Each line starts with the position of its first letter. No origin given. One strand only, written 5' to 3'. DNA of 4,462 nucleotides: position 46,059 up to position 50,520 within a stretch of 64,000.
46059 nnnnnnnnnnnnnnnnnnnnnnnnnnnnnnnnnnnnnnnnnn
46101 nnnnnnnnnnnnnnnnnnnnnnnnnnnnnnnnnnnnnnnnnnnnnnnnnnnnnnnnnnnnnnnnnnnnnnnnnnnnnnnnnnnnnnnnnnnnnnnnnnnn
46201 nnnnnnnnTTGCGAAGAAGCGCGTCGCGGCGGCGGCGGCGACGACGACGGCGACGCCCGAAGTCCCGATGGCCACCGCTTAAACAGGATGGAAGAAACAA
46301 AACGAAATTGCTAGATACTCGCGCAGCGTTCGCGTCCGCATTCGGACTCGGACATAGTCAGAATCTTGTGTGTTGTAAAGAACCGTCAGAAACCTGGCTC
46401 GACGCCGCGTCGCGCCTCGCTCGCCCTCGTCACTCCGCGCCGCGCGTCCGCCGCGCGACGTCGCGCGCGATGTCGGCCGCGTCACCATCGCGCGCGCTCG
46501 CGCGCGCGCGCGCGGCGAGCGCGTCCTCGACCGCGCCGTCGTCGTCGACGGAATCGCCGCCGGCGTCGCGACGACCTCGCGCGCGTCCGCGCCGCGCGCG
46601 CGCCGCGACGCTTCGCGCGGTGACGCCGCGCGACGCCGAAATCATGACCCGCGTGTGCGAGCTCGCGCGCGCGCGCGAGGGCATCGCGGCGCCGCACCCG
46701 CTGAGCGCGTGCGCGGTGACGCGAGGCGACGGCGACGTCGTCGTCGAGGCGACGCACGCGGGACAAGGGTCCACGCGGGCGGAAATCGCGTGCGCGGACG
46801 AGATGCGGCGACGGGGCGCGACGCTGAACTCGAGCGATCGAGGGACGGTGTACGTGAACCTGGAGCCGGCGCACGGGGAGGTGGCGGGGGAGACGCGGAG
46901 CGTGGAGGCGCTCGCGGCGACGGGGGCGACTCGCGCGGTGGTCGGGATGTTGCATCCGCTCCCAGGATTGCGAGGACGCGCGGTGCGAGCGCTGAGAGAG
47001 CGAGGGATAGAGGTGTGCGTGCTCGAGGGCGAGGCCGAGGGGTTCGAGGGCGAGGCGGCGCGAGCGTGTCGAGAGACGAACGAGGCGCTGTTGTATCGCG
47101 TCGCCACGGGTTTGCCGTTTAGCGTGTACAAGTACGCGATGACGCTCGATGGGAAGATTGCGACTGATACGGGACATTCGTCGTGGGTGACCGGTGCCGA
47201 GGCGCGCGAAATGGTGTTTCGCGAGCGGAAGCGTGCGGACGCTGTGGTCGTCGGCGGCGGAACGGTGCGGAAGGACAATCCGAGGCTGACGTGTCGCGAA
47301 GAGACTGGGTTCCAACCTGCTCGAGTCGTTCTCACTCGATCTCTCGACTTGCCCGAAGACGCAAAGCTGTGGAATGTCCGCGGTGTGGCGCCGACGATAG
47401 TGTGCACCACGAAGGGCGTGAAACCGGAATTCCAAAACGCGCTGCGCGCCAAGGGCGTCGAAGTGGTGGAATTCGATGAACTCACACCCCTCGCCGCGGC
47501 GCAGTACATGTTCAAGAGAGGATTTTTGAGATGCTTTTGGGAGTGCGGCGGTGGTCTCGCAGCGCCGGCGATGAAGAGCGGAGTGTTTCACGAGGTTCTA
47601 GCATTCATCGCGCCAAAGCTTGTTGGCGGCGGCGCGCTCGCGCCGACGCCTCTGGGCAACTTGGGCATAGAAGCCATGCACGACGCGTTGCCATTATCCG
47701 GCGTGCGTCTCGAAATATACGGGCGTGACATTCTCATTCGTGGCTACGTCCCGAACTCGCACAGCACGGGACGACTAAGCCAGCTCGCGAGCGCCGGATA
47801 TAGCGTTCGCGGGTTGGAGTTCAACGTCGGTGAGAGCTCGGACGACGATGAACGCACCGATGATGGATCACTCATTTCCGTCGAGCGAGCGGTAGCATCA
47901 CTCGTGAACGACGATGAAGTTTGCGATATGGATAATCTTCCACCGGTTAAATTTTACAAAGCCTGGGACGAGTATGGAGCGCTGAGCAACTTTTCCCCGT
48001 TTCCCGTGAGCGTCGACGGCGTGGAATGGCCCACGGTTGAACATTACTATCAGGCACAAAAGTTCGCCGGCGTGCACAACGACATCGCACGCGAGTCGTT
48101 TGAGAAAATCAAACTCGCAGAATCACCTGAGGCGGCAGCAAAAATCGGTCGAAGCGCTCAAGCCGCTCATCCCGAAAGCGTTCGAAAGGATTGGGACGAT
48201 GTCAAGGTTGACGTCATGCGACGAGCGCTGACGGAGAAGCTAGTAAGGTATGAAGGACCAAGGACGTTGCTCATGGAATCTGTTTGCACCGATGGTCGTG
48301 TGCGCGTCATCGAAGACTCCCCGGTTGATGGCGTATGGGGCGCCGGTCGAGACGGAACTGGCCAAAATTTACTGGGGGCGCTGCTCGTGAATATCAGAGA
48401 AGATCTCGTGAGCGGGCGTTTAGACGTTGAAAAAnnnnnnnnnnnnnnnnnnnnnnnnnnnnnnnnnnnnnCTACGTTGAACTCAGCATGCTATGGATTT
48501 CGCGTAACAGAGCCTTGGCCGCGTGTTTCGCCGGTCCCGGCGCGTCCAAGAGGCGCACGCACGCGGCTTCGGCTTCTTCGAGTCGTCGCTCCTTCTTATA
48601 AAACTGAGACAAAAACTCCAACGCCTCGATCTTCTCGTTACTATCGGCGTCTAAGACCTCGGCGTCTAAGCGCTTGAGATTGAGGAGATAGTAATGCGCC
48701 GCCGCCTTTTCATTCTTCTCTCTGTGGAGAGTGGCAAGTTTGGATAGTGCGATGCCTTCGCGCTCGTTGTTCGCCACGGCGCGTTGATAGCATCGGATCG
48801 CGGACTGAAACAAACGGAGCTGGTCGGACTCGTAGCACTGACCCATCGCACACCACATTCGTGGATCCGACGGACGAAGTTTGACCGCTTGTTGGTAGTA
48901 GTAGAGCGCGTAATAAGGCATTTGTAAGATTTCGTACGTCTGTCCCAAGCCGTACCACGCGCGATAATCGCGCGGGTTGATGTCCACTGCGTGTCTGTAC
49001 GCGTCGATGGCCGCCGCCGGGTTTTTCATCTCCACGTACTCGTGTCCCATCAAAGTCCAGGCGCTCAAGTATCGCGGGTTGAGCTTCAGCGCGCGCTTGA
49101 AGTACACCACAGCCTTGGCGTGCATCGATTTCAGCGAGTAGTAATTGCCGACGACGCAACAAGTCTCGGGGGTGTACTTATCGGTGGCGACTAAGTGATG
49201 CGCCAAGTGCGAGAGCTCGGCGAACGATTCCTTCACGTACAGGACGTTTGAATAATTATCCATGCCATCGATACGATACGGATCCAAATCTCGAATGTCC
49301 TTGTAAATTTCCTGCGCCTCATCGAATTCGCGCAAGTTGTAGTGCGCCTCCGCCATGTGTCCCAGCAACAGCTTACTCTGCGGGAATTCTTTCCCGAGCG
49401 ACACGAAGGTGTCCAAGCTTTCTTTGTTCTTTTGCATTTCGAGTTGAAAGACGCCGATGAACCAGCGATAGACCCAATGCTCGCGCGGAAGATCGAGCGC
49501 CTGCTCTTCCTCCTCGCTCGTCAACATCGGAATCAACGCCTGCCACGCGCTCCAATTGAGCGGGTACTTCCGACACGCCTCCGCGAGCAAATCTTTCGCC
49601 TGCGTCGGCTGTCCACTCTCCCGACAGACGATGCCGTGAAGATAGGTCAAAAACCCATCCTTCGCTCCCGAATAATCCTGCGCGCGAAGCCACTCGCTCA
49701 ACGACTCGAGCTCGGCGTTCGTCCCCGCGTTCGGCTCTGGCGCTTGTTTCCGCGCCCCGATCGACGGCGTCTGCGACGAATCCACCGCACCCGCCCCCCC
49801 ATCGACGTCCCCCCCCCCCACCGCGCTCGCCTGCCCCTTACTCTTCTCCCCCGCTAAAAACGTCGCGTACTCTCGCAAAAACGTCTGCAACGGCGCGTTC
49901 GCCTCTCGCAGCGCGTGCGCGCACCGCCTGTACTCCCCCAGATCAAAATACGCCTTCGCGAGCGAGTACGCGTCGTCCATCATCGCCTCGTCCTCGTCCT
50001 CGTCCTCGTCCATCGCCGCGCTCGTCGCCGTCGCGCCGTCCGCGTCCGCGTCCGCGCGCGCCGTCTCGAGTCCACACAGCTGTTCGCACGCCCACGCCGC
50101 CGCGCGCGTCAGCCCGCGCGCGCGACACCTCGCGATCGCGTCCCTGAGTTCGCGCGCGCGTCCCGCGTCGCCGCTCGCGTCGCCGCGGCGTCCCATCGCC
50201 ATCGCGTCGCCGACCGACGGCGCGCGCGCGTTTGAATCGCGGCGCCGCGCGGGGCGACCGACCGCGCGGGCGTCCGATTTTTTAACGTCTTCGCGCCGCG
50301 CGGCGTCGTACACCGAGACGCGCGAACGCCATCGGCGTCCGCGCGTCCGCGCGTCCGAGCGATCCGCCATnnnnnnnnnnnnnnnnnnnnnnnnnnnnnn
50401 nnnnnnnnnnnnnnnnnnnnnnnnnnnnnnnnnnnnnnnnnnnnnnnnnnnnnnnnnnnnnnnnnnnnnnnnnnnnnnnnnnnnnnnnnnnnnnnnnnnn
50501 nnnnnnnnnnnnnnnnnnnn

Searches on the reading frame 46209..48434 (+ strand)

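Call 54: search_protein_families(library=pfam, proteins=[window:46209-48434:+], max_evalue=0.001)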
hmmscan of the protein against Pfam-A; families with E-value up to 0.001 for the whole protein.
window:46209-48434:+ (742 aa): 2 families
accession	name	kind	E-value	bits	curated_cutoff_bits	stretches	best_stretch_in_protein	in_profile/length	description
PF01872.23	RibD_C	-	1.1e-39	136.8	24.1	1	305-507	3-194/197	RibD C-terminal domain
PF08719.17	NADAR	-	6.7e-28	98.4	35.1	1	582-733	2-162/163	NADAR domain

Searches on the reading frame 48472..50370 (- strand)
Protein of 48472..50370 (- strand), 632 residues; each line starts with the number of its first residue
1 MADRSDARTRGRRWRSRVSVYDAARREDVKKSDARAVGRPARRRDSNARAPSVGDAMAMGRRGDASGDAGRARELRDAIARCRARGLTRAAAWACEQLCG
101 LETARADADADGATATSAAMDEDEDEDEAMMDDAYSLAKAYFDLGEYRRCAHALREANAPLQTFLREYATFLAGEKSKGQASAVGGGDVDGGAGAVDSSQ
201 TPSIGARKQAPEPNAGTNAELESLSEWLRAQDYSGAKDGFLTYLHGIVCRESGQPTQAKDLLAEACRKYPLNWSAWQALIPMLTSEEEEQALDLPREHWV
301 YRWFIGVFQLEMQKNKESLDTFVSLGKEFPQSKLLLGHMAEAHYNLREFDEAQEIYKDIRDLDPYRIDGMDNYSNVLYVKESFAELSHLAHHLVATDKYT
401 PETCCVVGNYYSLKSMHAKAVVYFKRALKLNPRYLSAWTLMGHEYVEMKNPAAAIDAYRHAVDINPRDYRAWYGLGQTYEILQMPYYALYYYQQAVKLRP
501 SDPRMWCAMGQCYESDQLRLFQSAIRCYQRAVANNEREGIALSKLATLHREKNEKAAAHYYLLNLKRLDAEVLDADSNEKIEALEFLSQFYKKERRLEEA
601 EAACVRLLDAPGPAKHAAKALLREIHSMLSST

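Call 54: search_protein_families(library=pfam, proteins=[window:48472-50370:-], max_evalue=0.001)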
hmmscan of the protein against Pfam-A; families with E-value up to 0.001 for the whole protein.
window:48472-50370:- (632 aa): 15 families
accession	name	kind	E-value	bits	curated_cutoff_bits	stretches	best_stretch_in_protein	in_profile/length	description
PF04049.19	ANAPC8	-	1.2e-47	163.2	23.8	1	73-337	4-264/267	Anaphase promoting complex subunit 8 / Cdc23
PF00515.34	TPR_1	-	1.1e-23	82.4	27.8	3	470-502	2-34/34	Tetratricopeptide repeat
PF07719.23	TPR_2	-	2.5e-21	74.4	27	0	470-502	2-34/34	Tetratricopeptide repeat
PF13181.12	TPR_8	-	1.4e-20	72.1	25.7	1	436-467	2-33/34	Tetratricopeptide repeat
PF13428.12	TPR_14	-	1.9e-20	71.7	23.5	1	436-477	2-43/44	Tetratricopeptide repeat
PF14559.12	TPR_19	-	2e-13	50.9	25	0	417-475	7-64/68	Tetratricopeptide repeat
PF13414.12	TPR_11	-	2.3e-13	50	26.8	1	442-480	1-39/42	TPR repeat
PF13432.12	TPR_16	-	1e-11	45.5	32.7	1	440-503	2-65/65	Tetratricopeptide repeat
PF13431.12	TPR_17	-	3.4e-11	42.9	24.4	0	457-483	1-27/34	Tetratricopeptide repeat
PF13424.12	TPR_12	-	2.7e-09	37.5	30.1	0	408-464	17-74/77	Tetratricopeptide repeat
PF23914.1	TPR_CcmH_CycH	-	1.2e-08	35.4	42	0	427-468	42-83/158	Cytochrome c-type biogenesis protein H TPR domain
PF12895.13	ANAPC3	-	1.1e-06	29.3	27.2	0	131-158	23-50/82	Anaphase-promoting complex, cyclosome, subunit 3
PF13371.12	TPR_9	-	1.8e-05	25.1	35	0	417-468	11-62/73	Tetratricopeptide repeat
PF13174.12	TPR_6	-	0.00015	22.6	26.3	0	339-364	6-31/33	Tetratricopeptide repeat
PF22860.2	DUF7017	-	0.00059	20.3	27.5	0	491-565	23-97/141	Domain of unknown function (DUF7017)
